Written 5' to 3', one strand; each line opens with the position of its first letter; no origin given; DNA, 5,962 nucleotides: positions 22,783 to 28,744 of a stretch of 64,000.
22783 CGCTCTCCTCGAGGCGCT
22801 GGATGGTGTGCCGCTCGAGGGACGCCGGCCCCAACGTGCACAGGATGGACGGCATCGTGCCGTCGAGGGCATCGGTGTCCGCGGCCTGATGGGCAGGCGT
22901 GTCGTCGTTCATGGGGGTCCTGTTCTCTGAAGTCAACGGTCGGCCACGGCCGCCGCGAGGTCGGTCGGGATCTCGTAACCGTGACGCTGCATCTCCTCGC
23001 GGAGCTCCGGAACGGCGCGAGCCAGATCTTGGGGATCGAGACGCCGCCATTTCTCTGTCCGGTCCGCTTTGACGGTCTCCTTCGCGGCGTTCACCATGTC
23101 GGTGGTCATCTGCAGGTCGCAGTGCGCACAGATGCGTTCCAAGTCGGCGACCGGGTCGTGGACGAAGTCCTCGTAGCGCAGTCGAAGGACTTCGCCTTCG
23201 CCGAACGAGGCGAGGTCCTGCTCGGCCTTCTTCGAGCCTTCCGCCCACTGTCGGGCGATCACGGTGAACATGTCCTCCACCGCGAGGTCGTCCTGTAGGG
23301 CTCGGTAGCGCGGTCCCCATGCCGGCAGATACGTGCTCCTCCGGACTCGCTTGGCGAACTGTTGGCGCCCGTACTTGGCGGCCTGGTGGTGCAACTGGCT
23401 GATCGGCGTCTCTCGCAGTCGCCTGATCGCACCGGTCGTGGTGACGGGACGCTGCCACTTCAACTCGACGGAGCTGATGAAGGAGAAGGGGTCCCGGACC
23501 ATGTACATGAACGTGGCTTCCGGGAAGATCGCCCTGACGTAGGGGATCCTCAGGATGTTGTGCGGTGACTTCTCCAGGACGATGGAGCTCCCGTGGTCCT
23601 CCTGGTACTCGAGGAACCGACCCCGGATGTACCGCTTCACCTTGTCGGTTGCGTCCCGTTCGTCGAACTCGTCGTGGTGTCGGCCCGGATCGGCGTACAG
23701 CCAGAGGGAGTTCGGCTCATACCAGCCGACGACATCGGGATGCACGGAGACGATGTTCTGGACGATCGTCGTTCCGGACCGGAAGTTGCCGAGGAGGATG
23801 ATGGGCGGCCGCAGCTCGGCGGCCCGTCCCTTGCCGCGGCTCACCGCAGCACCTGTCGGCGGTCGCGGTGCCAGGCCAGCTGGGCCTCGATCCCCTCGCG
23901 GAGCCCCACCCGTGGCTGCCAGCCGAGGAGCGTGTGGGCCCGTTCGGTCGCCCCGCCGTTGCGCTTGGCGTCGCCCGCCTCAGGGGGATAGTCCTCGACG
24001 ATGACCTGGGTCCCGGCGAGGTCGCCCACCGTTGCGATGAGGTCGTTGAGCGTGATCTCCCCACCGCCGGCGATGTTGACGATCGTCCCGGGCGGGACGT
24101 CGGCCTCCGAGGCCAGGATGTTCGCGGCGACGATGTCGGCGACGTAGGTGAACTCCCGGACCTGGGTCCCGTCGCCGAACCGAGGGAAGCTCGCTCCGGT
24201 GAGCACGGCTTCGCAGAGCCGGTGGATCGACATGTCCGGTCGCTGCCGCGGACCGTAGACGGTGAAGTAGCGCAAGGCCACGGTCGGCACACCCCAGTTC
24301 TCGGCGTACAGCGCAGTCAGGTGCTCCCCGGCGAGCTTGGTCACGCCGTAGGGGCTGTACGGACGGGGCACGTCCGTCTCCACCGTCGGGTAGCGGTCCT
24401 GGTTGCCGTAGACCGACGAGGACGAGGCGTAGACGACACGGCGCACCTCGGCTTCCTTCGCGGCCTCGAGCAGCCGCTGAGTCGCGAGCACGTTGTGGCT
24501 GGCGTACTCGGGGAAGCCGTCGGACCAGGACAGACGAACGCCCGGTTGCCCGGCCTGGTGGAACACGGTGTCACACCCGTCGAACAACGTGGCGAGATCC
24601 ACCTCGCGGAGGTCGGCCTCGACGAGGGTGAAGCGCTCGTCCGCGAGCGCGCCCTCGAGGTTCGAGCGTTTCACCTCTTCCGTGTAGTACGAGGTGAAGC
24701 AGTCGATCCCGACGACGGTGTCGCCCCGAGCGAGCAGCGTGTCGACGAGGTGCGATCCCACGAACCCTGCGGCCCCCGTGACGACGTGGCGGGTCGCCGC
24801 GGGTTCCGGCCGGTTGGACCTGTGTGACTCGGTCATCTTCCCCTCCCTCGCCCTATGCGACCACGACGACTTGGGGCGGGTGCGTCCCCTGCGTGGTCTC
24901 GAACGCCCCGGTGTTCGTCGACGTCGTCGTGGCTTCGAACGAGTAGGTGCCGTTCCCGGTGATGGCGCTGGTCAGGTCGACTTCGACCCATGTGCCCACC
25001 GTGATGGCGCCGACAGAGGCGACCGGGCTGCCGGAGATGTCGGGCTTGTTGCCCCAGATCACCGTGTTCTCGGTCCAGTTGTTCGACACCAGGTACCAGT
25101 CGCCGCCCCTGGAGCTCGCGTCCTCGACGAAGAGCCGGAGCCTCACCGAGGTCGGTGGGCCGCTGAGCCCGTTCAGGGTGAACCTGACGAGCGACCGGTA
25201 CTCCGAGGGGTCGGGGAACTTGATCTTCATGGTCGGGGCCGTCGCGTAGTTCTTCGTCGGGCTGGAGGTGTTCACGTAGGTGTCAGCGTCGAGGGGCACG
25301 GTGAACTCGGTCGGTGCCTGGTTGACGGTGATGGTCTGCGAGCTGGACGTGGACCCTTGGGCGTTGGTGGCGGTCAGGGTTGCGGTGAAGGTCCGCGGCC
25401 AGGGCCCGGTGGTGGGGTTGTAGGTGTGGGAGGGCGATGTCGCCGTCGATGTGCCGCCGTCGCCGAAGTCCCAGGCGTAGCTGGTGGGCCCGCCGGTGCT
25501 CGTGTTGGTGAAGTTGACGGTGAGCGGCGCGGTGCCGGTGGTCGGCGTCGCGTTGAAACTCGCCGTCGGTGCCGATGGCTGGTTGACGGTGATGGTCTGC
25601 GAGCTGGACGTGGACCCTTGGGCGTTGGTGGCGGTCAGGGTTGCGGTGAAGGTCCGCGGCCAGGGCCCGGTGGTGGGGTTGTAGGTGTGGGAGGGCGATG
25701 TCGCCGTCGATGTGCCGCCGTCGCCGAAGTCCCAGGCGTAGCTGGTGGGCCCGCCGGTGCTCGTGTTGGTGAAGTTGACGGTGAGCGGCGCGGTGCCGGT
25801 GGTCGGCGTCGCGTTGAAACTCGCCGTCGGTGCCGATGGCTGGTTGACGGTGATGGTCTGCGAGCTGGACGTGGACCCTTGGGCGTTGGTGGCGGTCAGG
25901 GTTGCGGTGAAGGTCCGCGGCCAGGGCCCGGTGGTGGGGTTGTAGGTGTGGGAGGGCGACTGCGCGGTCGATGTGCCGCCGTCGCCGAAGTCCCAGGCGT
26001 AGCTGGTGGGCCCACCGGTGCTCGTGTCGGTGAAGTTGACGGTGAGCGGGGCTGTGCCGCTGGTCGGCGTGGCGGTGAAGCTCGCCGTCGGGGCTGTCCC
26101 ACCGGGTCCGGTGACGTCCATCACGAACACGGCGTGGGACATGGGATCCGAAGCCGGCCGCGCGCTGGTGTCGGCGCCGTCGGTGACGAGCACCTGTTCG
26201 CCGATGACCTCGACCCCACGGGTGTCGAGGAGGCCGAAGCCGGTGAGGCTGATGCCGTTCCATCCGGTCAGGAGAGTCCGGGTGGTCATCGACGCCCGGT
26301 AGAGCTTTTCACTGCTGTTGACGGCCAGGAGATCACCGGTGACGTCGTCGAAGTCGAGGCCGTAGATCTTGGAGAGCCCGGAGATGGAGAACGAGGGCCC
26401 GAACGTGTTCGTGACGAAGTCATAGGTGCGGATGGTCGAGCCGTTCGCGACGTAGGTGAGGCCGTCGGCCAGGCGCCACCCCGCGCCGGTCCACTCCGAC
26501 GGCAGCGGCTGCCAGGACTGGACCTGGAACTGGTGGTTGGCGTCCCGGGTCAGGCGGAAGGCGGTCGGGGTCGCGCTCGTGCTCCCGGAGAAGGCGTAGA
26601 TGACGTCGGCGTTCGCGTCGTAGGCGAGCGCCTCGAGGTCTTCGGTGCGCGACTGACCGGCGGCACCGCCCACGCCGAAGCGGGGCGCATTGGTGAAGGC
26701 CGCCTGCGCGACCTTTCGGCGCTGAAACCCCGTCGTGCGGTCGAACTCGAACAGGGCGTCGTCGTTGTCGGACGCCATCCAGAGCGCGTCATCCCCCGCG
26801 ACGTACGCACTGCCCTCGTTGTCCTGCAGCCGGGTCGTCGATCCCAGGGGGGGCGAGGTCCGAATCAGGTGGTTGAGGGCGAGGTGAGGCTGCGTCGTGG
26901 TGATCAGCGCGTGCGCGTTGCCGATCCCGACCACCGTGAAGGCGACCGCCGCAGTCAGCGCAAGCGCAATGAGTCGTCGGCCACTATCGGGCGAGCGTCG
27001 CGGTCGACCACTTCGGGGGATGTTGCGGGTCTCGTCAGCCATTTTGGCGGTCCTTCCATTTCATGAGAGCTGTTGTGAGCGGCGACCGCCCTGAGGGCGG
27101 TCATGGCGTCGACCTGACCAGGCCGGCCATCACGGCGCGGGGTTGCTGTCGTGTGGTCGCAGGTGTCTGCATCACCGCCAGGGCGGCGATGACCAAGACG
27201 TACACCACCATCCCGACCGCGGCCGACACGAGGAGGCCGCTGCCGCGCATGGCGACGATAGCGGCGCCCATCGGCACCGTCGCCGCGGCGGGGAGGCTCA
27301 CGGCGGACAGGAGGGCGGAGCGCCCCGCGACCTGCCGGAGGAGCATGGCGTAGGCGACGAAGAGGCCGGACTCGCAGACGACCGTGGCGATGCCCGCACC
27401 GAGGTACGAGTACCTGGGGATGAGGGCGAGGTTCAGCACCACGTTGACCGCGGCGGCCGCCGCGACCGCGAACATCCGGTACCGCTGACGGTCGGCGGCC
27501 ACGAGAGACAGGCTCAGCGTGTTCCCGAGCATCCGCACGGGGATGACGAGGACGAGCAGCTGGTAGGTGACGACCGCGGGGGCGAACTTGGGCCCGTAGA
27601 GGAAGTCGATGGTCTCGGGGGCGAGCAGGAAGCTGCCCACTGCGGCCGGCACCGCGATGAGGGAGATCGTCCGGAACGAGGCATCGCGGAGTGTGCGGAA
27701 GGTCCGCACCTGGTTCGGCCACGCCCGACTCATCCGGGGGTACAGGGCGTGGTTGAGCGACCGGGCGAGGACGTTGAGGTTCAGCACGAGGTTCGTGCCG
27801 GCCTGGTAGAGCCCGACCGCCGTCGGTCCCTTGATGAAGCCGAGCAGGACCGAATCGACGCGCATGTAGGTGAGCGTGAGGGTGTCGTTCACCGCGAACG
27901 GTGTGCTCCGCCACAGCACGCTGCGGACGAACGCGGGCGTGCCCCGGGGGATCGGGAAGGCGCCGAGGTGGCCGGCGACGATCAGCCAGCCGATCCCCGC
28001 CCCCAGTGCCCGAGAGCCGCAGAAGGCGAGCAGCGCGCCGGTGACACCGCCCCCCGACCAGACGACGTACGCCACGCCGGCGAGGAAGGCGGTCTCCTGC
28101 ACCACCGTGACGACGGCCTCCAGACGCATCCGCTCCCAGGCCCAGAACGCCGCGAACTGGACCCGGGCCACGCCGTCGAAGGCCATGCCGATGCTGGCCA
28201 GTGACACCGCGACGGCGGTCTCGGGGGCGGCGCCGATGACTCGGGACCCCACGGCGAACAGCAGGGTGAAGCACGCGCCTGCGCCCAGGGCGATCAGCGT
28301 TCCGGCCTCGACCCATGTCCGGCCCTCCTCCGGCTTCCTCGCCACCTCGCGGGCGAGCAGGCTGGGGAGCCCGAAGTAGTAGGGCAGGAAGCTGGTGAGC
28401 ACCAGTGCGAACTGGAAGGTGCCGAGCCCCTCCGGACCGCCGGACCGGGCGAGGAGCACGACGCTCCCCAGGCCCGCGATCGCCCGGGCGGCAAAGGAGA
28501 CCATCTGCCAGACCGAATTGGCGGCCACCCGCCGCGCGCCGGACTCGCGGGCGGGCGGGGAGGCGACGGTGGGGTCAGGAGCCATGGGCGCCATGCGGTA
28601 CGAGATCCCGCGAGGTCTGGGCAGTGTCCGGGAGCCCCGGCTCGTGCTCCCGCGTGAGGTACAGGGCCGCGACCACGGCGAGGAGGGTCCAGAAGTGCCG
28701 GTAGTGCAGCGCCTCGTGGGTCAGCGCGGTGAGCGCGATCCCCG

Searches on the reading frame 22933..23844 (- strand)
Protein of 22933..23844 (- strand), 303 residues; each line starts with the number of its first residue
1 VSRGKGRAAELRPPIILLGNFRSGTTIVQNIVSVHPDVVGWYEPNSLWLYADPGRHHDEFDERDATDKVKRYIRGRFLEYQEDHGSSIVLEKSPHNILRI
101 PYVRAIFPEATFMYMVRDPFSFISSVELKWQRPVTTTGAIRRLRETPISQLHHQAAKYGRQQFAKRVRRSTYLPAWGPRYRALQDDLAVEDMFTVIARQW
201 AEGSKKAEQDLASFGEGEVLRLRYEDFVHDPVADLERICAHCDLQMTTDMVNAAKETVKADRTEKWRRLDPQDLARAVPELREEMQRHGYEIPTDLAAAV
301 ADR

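Call 9: search_protein_families(library=pfam, proteins=[window:22933-23844:-], max_evalue=0.001)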
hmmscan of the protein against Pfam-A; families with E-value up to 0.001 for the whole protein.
window:22933-23844:- (303 aa): 2 families
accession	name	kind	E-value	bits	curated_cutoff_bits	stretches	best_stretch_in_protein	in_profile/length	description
PF13469.12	Sulfotransfer_3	-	7.2e-27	95.5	27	2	14-157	1-174/216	Sulfotransferase family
PF00685.33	Sulfotransfer_1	-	3.3e-06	27.1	22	1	13-254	2-191/255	Sulfotransferase domain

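Call 19: search_solved_structures(query=window:22933-23844:-, max_evalue=1, show_alignments=3)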
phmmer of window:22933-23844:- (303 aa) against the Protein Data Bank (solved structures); distinct sequences matched with E-value up to 1: 13.
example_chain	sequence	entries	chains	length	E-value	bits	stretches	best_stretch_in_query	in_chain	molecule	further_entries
9wwe_A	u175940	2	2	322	5.4e-06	29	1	12-126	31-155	Protein-tyrosine sulfotransferase 2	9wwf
3ap1_A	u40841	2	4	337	6.1e-06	28.8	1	12-126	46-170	Protein-tyrosine sulfotransferase 2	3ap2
5wrj_A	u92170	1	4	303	7.1e-06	28.6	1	13-126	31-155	Protein-tyrosine sulfotransferase 1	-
9wp1_A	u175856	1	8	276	7.6e-06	28.5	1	14-126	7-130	Protein-tyrosine sulfotransferase 1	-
3ap3_A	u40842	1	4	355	7.7e-06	28.5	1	13-126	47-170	Protein-tyrosine sulfotransferase 2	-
5wri_A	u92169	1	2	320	8e-06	28.4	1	13-126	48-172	Protein-tyrosine sulfotransferase 1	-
8w5z_A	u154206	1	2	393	1.8e-05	27.3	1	14-138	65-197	Protein-tyrosine sulfotransferase (Fragment)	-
3mg9_A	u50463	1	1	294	0.011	18.1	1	207-272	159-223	TEG12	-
3mgb_A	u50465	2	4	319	0.013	17.9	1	207-272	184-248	TEG12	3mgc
2z6v_A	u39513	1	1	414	0.013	17.9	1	60-152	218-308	Putative uncharacterized protein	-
4gbm_A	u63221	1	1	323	0.014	17.8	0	81-132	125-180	CurM Sulfotransferase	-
3nib_A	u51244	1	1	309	0.046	16.1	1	208-272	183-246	Teg14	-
4gox_A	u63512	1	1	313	0.09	15.1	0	213-248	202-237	Polyketide synthase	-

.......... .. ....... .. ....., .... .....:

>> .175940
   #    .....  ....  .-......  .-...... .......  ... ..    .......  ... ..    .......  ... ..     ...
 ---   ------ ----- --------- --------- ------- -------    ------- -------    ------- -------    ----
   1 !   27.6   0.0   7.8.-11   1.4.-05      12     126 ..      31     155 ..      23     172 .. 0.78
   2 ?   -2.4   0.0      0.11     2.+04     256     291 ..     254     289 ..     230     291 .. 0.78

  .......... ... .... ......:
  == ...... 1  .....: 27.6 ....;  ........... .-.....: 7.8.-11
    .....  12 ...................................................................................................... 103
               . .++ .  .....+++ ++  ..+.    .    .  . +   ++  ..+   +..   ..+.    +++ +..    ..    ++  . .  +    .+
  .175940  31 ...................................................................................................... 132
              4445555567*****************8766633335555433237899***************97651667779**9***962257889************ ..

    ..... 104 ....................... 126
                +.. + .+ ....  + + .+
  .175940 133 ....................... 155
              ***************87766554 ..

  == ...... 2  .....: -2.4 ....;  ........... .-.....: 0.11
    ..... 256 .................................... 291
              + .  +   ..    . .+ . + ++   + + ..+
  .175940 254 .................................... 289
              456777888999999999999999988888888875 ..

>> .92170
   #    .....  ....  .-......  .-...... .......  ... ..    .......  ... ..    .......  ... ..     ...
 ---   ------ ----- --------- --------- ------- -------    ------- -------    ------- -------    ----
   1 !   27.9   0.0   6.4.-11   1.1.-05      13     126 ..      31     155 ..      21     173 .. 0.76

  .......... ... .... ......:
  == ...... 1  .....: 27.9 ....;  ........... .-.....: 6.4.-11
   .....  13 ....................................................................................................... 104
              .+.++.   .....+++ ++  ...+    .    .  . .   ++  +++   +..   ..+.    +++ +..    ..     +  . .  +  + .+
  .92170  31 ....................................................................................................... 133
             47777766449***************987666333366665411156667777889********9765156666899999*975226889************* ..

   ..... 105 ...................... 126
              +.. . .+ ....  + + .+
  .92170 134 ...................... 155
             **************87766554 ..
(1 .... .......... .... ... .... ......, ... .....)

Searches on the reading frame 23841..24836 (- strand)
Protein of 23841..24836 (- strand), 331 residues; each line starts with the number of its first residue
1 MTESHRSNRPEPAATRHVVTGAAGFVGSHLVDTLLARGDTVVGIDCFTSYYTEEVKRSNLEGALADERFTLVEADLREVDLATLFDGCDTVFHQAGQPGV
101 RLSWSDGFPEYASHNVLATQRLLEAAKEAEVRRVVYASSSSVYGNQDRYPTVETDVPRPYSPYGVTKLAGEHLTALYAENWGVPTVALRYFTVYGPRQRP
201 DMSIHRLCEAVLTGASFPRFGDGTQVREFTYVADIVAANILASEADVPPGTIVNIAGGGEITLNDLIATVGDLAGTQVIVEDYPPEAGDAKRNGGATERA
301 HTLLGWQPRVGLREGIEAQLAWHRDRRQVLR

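Call 9: search_protein_families(library=pfam, proteins=[window:23841-24836:-], max_evalue=0.001)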
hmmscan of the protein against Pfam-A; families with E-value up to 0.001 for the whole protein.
window:23841-24836:- (331 aa): 8 families
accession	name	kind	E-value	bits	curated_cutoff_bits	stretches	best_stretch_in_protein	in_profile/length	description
PF01370.27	Epimerase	-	1.3e-55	188.8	20.9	1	18-256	2-240/240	NAD dependent epimerase/dehydratase family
PF16363.11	GDP_Man_Dehyd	-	1.4e-50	173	27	1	19-317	2-330/332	GDP-mannose 4,6 dehydratase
PF01073.25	3Beta_HSD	-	2.2e-22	79.8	22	1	18-245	1-231/280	3-beta hydroxysteroid dehydrogenase/isomerase family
PF07993.18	NAD_binding_4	-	3e-13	50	20.1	1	19-196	1-210/258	Male sterility protein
PF13460.12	NAD_binding_10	-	1e-12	48.8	27.2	1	21-160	1-120/184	NAD(P)H-binding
PF04321.23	RmlD_sub_bind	-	2e-09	37.4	27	1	18-195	4-153/287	RmlD substrate binding domain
PF05368.20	NmrA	-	2.2e-07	31.2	27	1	18-141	6-110/298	NmrA-like family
PF02719.21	Polysacc_synt_2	-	2.3e-07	30.7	20.2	1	18-139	2-128/293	Polysaccharide biosynthesis protein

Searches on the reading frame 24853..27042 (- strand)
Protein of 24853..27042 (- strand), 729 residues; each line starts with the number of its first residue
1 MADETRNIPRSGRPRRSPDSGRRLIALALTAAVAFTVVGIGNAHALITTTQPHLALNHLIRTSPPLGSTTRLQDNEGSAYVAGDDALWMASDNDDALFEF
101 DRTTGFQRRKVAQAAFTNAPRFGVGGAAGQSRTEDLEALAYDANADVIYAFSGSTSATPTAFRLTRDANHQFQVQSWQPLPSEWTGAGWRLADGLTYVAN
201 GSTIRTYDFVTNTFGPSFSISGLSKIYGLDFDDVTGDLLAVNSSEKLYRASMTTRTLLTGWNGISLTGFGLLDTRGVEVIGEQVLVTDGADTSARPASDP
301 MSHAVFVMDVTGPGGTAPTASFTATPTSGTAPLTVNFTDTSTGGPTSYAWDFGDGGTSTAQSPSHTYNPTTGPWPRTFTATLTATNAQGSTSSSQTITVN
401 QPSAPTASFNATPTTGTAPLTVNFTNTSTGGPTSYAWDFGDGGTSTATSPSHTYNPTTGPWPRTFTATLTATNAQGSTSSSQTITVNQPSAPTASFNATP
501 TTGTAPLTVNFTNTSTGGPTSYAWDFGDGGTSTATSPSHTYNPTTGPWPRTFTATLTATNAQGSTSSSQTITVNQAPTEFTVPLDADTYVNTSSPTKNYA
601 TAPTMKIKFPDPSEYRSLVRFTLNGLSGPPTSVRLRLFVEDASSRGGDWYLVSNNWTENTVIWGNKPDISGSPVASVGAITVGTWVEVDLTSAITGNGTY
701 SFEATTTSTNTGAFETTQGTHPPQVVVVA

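Call 9: search_protein_families(library=pfam, proteins=[window:24853-27042:-], max_evalue=0.001)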
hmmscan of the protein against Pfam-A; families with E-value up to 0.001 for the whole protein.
window:24853-27042:- (729 aa): 5 families
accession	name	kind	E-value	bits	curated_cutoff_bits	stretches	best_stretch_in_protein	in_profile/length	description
PF18911.6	PKD_4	-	9.3e-38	128.6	27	3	317-399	3-83/85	PKD domain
PF00801.26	PKD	-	3.7e-27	94.6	23.5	3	321-399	3-80/80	PKD domain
PF24517.2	CBM96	-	6.3e-26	91.6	26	1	580-727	3-162/164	Carbohydrate-binding module family 96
PF18981.6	InlK_D3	-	0.00027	21.4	25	0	377-400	51-74/75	Internalin K domain (D3/D4)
PF05140.19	ResB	-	0.00054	19.3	24.6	0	366-402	217-252/486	ResB-like family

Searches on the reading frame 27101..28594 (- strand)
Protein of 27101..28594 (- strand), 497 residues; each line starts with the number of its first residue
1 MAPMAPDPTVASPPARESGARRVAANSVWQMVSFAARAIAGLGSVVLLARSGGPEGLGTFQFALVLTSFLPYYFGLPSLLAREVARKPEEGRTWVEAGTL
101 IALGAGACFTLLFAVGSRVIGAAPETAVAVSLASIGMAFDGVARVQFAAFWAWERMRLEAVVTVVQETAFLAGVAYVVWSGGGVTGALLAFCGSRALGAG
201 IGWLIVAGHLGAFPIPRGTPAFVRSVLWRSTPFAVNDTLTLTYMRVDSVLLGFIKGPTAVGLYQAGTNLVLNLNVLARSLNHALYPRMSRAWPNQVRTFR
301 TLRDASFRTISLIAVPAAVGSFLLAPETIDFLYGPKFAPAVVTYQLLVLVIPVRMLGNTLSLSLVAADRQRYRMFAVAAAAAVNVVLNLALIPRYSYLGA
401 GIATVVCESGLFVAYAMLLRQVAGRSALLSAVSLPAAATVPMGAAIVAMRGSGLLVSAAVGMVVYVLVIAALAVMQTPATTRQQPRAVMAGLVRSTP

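Call 9: search_protein_families(library=pfam, proteins=[window:27101-28594:-], max_evalue=0.001)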
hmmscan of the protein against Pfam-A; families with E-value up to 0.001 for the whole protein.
window:27101-28594:- (497 aa): 2 families
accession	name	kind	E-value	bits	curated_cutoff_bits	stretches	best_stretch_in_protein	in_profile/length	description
PF01943.22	Polysacc_synt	-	4.2e-25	89.2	28.2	1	24-292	2-274/274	Polysaccharide biosynthesis protein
PF13440.11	Polysacc_synt_3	-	2.1e-15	57.2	23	1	48-341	2-292/293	Polysaccharide biosynthesis protein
